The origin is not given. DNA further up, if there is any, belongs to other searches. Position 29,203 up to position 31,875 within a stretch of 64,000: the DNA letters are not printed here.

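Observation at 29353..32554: Eliminase-type glycyl radical enzyme of unknown substrate paired with a short, PflA-like activase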

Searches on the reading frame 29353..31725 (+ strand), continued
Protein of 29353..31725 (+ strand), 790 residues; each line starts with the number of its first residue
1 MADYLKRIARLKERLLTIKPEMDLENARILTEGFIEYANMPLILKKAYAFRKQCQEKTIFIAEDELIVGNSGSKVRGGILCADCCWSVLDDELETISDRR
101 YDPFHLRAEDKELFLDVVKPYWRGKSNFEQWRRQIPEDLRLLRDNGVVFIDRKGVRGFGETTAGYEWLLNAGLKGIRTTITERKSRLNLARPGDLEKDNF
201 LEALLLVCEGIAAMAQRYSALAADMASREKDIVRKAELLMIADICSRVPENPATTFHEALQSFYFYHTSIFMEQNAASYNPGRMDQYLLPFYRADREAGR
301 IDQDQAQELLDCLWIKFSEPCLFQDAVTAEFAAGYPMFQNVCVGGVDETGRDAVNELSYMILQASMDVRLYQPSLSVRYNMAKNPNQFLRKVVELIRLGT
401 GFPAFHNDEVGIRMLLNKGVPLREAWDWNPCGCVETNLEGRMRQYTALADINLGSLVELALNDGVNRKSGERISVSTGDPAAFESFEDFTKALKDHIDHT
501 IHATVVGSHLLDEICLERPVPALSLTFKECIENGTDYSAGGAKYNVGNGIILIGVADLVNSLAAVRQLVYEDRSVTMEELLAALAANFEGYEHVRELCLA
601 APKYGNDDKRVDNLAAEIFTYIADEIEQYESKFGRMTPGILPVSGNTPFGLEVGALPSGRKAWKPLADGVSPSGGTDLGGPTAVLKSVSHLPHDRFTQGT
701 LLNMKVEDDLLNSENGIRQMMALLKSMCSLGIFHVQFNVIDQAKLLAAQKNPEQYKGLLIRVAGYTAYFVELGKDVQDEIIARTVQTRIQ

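Call 60: search_protein_families(library=ncbifam, proteins=[L015:14356-16713:+, L015:19854-20894:-, L015:20907-21899:-, L014:14083-14853:+], max_evalue=1e-30)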
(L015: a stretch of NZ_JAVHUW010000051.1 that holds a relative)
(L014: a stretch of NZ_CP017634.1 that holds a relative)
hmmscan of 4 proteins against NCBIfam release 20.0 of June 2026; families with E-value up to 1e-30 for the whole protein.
L015:14356-16713:+ (785 aa): 9 families
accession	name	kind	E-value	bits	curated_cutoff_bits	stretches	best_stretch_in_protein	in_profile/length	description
NF043068.1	glycl_HYPD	equivalog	0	1360.4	1100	1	2-783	1-783/784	trans-4-hydroxy-L-proline dehydratase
TIGR01774.1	PFL2-3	subfamily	1.5e-203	678.3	678.2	1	1-782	2-784/786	formate C-acetyltransferase/glycerol dehydratase family glycyl radical enzyme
NF048011.1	SfplDhtHpsGDes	equivalog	1.5e-175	585.8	1000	1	3-783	24-820/821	(2S)-3-sulfopropanediol dehydratase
NF007437.0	PRK09983.1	equivalog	7.5e-164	546.8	1109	1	1-783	1-764/765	formate C-acetyltransferase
NF048009.1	SfplDhtHpfGKleb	equivalog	4.6e-160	534.4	1000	1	4-781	27-821/824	(2S)-3-sulfopropanediol dehydratase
TIGR04394.1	choline_CutC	equivalog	6e-160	534.4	1050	1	2-781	2-785/789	choline trimethylamine-lyase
NF033718.1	indole_decarb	equivalog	1.8e-131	440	1100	2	165-586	227-647/868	indoleacetate decarboxylase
NF033715.1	glycyl_HPDL_Lrg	equivalog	4.2e-112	375.6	1150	2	197-584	273-679/901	4-hydroxyphenylacetate decarboxylase large subunit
TIGR01255.1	pyr_form_ly_1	equivalog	2.2e-38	132.2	994.2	1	232-783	217-742/744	formate C-acetyltransferase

L015:19854-20894:- (346 aa): 6 families
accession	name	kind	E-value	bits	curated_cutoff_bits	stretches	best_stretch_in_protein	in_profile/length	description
NF045511.1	TransHydProDhtase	equivalog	4.1e-116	387.7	540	1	9-342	1-333/335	trans-3-hydroxy-L-proline dehydratase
NF010576.0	PRK13969.1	equivalog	9.1e-105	350.3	556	1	9-342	1-333/335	proline racemase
NF010578.0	PRK13971.1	equivalog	1.6e-87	293.8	376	1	12-343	3-332/333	4-hydroxyproline epimerase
NF047722.1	T3LHypDht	equivalog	2.3e-71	240.7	550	1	9-343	1-335/341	trans-3-hydroxy-L-proline dehydratase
NF052296.1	HdxProlEpimProt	equivalog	4e-50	171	450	1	16-341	2-308/309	4-hydroxyproline epimerase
NF010577.0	PRK13970.1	equivalog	2.8e-36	125.4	442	1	14-340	4-308/311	4-hydroxyproline epimerase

L015:20907-21899:- (330 aa): 12 families
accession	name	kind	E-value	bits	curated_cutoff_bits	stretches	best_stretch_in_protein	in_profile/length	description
NF006379.0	PRK08618.1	equivalog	4.9e-131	436.9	417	1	1-328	1-325/326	ornithine cyclodeaminase family protein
TIGR02371.1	ala_DH_arch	equivalog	1.3e-74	251.3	409.15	1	2-328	3-323/325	alanine dehydrogenase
NF004793.0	PRK06141.1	equivalog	1.8e-71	240.7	322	1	1-318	1-311/314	bifunctional Delta(1)-pyrroline-2-carboxylate/Delta(1)-piperideine-2-carboxylate reductase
NF006141.0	PRK08291.1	equivalog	7.9e-55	186.1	408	1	2-327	5-328/330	cyclodeaminase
TIGR02992.1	ectoine_eutC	equivalog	1.2e-51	175.8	471.65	1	2-327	2-325/326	ectoine utilization protein EutC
NF005603.0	PRK07340.1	equivalog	2.3e-43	148.6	266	1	4-316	7-301/307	delta(1)-pyrroline-2-carboxylate reductase family protein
NF005296.0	PRK06823.1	equivalog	4.4e-43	147.4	438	1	1-317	1-312/315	ornithine cyclodeaminase family protein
NF045643.1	ImmsucRedBhcD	equivalog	1.5e-41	142.8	500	1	1-327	1-319/321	iminosuccinate reductase BhcD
NF005011.0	PRK06407.1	subfamily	2.4e-37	128.8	337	1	3-315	4-296/302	ornithine cyclodeaminase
NF005762.1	PRK07589.1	equivalog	5.5e-37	127.5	350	1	63-326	64-317/334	ornithine cyclodeaminase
TIGR03944.1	dehyd_SbnB_fam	equivalog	1e-34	120.1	326.9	1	1-326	1-323/327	2,3-diaminopropionate biosynthesis protein SbnB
NF045512.1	PyrPipCarbRedLhpI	equivalog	9.7e-34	116.9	400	1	6-313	5-292/298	bifunctional Delta(1)-pyrroline-2-carboxylate/Delta(1)-piperideine-2-carboxylate reductase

L014:14083-14853:+ (256 aa): 1 family
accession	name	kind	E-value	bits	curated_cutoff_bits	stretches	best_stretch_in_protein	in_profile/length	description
NF005063.0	PRK06476.1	equivalog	2e-74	250.4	254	1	4-256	2-255/258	pyrroline-5-carboxylate reductase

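Call 79: predict_structure(alignment_id=A2)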
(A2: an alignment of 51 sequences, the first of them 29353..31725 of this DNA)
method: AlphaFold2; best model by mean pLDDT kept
length: 790 residues; sequences in the alignment: 51
mean_pLDDT: 85.9   pTM: 0.90
mean pLDDT of the five models: 85.9, 83.8, 81.9, 80.8, 79.6
residues with pLDDT >= 90: 415; 70-90: 267; 50-70: 84; < 50: 24
segments of 3 or more residues with pLDDT < 50: 644-654, 665-668, 672-674, 786-790
pLDDT, mean of each block of 10 residues (from residue 1): 87 83 90 96 97 95 93 72 82 83 80 93 88 92 87 65 92 98 98 97 99 98 98 98 98 98 95 74 94 98 97 90 73 65 92 97 88 85 95 80 82 92 90 74 76 90 91 96 97 98 93 86 94 93 89 84 94 96 91 92 88 93 95 88 51 57 51 57 83 82 70 85 91 76 83 78 65 70 52
secondary structure, 60 per line:
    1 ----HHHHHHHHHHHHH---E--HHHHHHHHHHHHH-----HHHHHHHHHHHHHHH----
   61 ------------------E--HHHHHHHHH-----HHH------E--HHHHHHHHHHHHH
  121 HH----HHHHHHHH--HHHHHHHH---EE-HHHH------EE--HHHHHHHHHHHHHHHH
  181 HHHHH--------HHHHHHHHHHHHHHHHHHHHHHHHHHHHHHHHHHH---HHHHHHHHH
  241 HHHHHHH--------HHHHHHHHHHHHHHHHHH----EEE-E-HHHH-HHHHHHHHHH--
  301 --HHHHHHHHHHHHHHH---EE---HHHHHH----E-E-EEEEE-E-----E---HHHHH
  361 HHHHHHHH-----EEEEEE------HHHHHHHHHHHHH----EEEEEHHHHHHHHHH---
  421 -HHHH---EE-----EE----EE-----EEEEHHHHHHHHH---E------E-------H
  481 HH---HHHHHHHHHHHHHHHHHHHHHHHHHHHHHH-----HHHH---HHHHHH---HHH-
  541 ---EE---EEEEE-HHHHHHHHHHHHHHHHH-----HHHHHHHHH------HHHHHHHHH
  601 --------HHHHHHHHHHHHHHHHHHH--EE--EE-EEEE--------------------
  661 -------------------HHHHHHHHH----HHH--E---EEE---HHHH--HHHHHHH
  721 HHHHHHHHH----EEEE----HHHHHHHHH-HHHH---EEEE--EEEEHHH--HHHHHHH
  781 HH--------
elements in order (helices of 4 or more, strands of 3 or more residues): H5-17 H24-36 H42-56 H82-90 H108-122 H127-134 H137-144 H151-154 H165-185 H194-228 H232-247 H256-273 E278-280 H284-287 H289-298 H303-317 H326-331 E340-344 H356-368 E374-379 H386-398 E403-407 H408-417 H422-425 E449-452 H453-461 H486-515 H521-524 H528-533 E549-553 H555-571 H577-585 H592-600 H609-627 E637-640 H680-688 E702-704 H708-711 H714-729 E734-737 H742-750 H752-755 E759-762 E765-768 H774-782
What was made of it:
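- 31003..31008 (+): Ile551-Leu552, subgroup-defining residues on a predicted barrel strand (Asp553-Ala554 in the HpyG clade; Asn-Ile in HpzG). Strand E549-553 in the model (call 79).
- Tried and rejected: I could only place 549-553 on a predicted barrel strand (call 79).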

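Call 81: fold_search(model_id=the predicted structure, library=pdb)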
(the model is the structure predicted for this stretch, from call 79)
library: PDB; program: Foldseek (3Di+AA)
matches with E <= 10: 297; with E <= 0.001: 61
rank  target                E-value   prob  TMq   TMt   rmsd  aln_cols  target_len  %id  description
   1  8id1                  1.2e-78  1.00  0.95  0.96   2.2       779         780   63  Crystal structure of N-Methyl-cis-4-hydroxy-L-proline dehydratase in Intestinibacter bartlettii (released 2024-03-27)
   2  8iof_C                4.5e-73  1.00  0.95  0.95   2.4       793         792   51  Crystal structure of N-methyl-Cis-4-hydroxy-D-proline dehydratase in Clostridium sp. FS41 (released 2024-03-27)
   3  8iof_A                8.6e-73  1.00  0.95  0.95   2.3       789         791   51  Crystal structure of N-methyl-Cis-4-hydroxy-D-proline dehydratase in Clostridium sp. FS41 (released 2024-03-27)
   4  9ht9_A                5.3e-60  1.00  0.94  0.93   2.4       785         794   39  CutC in complex with inhibitor1 (released 2026-01-14)
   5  5fau_B                5.5e-60  1.00  0.94  0.93   2.4       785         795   39  wild-type choline TMA lyase in complex with choline (released 2016-09-28)
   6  5fay_A                6.0e-60  1.00  0.94  0.92   2.4       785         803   39  Y208F mutant of choline TMA-lyase (released 2016-09-28)
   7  9rco_A                1.2e-59  1.00  0.93  0.93   2.5       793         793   38  1,2-propanediol dehydratase with 0.1 % glycerol additive (released 2025-06-11)
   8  6vue_A                1.3e-59  1.00  0.94  0.92   2.4       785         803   39  wild-type choline TMA lyase in complex with 1-methyl-1,2,3,6-tetrahydropyridin-3-ol (released 2020-11-04)
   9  9r0v_C                1.8e-59  1.00  0.94  0.93   2.5       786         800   39  CutC IN COMPLEX WITH Inhibitor (released 2026-02-11)
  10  5faw_A                2.0e-59  1.00  0.94  0.92   2.4       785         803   39  T502A mutant of choline TMA-lyase (released 2016-09-28)
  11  9f3x_C                2.6e-59  1.00  0.94  0.93   2.5       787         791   37  CutC choline lyase in complex with cyclopropylcholine (released 2024-05-08)
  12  9rcp_B                2.8e-59  1.00  0.93  0.93   2.5       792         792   38  1,2-propanediol dehydratase with 0.1 % 1,3-propanediol additive (released 2025-06-11)
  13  6vue_B                3.0e-59  1.00  0.93  0.92   2.5       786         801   39  wild-type choline TMA lyase in complex with 1-methyl-1,2,3,6-tetrahydropyridin-3-ol (released 2020-11-04)
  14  5faw_B                4.6e-59  1.00  0.94  0.92   2.4       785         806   39  T502A mutant of choline TMA-lyase (released 2016-09-28)
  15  5kdp_A                4.8e-59  1.00  0.93  0.92   2.5       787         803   39  E491A mutant of choline TMA-lyase (released 2016-09-28)
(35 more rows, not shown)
